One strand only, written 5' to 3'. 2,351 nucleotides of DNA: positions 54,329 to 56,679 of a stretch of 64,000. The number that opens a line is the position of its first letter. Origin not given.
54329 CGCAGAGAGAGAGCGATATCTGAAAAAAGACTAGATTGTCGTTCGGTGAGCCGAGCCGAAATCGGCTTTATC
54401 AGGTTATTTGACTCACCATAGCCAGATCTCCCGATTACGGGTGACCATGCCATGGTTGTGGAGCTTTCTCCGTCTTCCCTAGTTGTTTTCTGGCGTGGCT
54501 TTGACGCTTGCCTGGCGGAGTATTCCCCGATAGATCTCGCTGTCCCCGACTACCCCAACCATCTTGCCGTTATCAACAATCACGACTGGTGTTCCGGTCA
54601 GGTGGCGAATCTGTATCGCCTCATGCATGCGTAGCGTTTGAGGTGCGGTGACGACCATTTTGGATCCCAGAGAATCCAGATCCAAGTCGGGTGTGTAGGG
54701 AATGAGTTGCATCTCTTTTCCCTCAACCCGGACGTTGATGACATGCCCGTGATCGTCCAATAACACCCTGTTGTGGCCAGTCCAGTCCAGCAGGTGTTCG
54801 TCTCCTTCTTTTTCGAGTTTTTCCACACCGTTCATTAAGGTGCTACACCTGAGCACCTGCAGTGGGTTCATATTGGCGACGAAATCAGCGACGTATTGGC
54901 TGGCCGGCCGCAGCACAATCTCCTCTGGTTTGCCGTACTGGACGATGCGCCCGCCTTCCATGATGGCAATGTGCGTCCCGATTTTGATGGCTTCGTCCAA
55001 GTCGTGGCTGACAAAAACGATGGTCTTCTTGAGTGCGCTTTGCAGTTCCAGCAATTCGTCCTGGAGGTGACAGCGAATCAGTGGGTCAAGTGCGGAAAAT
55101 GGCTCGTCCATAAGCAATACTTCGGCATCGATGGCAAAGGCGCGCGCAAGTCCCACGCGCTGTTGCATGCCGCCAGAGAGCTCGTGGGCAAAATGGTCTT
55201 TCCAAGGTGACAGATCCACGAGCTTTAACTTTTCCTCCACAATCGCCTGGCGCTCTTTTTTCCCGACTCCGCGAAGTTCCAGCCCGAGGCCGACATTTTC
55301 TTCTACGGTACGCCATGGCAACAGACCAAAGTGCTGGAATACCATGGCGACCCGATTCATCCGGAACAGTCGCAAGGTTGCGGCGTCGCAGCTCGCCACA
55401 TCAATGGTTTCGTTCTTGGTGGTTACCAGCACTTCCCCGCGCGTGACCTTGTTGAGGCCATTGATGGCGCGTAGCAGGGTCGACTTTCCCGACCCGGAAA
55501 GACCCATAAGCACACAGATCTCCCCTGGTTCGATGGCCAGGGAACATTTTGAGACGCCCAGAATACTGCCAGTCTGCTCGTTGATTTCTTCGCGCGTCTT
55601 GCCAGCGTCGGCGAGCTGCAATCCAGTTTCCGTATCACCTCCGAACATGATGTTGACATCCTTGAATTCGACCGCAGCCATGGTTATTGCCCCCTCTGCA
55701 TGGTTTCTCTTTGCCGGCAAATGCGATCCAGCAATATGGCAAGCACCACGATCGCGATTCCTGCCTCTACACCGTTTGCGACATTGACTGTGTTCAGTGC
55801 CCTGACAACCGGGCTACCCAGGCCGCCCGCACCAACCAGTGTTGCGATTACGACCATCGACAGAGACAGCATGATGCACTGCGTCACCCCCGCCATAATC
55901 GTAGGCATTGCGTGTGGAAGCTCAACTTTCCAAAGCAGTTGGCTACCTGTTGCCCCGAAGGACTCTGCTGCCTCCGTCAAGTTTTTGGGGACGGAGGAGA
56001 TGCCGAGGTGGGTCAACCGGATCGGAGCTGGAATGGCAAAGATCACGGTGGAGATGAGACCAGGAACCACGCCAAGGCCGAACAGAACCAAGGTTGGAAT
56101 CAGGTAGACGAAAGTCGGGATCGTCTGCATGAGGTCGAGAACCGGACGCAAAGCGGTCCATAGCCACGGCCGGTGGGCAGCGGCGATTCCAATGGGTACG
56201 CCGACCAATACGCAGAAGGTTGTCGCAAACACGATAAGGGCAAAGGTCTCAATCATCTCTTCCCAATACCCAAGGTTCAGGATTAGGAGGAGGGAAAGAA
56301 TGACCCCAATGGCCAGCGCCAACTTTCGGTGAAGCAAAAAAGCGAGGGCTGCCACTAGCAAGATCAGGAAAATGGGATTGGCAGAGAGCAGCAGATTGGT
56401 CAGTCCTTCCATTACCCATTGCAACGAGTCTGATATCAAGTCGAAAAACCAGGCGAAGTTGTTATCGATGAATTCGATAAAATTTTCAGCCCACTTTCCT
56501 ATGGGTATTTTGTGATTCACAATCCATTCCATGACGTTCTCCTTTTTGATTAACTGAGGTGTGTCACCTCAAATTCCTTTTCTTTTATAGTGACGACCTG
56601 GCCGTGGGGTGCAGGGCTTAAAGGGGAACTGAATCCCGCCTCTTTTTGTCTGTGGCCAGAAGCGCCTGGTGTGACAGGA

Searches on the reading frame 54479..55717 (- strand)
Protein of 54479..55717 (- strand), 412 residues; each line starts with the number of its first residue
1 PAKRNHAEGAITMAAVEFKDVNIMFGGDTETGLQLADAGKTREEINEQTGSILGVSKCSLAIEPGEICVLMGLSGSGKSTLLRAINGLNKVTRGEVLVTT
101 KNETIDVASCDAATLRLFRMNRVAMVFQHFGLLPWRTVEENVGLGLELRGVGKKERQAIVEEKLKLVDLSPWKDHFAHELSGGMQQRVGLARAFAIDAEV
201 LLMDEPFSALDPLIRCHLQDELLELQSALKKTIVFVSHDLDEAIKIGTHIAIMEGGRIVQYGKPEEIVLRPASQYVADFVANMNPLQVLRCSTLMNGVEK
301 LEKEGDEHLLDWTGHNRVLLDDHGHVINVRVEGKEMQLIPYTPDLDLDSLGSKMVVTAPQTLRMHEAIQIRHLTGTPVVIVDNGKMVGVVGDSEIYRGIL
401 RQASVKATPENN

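Call 98: search_protein_families(library=pfam, proteins=[window:54479-55717:-], max_evalue=0.00001)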
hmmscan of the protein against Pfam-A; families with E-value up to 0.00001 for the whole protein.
window:54479-55717:- (412 aa): 2 families
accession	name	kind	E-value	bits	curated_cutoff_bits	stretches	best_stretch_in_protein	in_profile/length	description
PF00005.33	ABC_tran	-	2.8e-30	106.1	25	1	57-207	3-136/137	ABC transporter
PF13304.12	AAA_21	-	4.1e-09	37.4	27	0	177-239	235-299/304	AAA domain, putative AbiEii toxin, Type IV TA system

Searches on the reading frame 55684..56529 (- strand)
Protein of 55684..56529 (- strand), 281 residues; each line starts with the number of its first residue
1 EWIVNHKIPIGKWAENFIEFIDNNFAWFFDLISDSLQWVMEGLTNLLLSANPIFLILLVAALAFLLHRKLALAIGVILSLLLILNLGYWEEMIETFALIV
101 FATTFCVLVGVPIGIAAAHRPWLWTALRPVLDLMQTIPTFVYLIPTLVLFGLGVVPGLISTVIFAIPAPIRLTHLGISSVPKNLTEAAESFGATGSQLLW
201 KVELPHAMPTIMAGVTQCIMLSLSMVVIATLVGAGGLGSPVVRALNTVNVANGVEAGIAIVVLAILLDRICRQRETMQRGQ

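Call 98: search_protein_families(library=pfam, proteins=[window:55684-56529:-], max_evalue=0.00001)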
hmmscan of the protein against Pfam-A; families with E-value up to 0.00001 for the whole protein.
window:55684-56529:- (281 aa): 1 family
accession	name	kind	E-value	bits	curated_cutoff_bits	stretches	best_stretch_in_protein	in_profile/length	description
PF00528.27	BPD_transp_1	-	7.4e-27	94.7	26.4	1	110-267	1-167/184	Binding-protein-dependent transport system inner membrane component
